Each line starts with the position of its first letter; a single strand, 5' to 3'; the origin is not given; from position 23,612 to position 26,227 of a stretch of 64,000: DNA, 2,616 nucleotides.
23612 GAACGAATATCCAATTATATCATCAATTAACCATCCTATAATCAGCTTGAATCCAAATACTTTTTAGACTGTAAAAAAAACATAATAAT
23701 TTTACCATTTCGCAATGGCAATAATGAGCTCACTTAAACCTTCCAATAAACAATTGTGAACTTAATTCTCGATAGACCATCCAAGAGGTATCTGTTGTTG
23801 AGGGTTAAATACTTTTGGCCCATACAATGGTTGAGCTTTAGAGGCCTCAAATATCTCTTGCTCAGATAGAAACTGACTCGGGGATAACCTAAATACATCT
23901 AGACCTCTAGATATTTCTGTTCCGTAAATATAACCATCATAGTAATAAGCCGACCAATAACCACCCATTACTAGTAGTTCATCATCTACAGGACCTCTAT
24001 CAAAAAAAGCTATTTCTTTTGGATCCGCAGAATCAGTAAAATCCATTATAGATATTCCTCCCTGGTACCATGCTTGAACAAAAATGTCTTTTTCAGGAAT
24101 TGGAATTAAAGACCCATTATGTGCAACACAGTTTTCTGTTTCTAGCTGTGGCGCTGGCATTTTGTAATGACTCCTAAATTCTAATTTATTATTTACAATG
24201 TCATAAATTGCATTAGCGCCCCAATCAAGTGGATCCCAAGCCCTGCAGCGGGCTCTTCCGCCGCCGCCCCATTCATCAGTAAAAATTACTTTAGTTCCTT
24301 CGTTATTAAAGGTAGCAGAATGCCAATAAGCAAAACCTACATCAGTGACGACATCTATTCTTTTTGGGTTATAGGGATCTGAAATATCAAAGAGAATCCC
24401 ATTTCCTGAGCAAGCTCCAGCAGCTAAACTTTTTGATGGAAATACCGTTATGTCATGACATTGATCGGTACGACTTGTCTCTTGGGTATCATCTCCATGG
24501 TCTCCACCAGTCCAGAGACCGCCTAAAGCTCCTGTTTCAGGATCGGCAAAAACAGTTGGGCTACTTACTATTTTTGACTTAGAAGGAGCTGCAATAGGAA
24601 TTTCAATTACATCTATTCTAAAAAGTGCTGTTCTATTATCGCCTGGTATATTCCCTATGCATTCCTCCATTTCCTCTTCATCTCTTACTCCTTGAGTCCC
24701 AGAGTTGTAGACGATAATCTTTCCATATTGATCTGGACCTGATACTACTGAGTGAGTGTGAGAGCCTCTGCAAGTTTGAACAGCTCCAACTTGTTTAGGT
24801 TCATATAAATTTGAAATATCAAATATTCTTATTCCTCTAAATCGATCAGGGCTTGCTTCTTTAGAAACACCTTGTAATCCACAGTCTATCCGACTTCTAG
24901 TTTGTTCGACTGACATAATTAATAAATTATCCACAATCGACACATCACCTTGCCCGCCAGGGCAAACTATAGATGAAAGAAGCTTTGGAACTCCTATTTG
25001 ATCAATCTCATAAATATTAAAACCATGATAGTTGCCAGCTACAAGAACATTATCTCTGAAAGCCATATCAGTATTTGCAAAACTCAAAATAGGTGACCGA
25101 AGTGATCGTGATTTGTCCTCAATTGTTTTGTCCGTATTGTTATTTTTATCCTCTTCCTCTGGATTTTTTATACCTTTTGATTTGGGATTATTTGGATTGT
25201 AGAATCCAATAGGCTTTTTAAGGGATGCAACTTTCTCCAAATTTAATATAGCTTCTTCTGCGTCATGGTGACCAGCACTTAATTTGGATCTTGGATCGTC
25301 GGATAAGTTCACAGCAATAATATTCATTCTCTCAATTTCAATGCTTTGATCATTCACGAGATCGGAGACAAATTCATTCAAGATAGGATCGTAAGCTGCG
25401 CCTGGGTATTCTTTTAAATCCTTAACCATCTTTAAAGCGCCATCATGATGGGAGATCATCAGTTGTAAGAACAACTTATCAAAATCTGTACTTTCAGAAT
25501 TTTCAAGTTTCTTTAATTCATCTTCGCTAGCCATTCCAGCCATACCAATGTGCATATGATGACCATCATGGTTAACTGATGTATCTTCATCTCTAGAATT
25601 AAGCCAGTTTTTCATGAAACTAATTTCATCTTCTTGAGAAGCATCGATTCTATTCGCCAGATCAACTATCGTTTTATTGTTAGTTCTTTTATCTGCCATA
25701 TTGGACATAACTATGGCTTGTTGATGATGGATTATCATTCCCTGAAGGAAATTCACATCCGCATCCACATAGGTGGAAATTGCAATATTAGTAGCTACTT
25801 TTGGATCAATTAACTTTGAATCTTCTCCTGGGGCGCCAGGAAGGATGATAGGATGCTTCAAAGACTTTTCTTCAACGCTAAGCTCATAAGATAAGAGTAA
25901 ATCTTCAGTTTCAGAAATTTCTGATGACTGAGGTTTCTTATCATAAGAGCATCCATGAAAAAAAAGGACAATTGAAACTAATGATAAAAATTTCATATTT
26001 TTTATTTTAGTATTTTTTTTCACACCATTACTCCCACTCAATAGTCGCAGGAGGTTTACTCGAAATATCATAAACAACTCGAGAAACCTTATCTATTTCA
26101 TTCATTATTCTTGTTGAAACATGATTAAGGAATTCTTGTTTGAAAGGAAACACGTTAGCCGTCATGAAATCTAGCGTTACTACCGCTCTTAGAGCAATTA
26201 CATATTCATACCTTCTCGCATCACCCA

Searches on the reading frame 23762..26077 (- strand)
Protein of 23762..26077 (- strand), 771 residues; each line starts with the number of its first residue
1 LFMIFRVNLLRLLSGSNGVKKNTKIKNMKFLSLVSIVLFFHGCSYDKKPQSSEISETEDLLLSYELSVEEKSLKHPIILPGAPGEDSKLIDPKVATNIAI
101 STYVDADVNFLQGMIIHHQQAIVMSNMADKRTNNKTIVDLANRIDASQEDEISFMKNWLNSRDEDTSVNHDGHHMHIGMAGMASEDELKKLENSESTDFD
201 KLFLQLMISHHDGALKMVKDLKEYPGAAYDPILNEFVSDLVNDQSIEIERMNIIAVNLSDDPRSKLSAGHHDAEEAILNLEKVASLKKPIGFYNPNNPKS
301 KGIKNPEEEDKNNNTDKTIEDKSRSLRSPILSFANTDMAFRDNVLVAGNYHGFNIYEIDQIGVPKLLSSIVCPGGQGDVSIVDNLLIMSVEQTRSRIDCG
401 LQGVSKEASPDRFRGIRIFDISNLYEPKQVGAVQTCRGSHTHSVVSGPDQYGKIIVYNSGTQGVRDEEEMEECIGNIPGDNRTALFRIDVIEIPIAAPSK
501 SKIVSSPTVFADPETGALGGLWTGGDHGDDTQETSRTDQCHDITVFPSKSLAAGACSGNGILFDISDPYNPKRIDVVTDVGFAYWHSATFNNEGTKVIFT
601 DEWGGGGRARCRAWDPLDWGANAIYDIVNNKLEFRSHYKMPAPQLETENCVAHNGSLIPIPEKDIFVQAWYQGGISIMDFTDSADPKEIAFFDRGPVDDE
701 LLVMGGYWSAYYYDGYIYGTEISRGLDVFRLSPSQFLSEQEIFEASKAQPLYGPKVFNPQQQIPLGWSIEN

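Call 76: search_protein_families(library=pfam, proteins=[window:23762-26077:-], max_evalue=0.00001)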
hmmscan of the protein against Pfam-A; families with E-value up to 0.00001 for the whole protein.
window:23762-26077:- (771 aa): 2 families
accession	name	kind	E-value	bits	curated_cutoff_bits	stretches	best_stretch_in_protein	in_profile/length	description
PF03713.19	DUF305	-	1.4e-40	139.2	27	1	107-252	1-148/151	Domain of unknown function (DUF305)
PF13628.12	DUF4142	-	5.6e-06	27.1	27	0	106-237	2-121/138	Domain of unknown function (DUF4142)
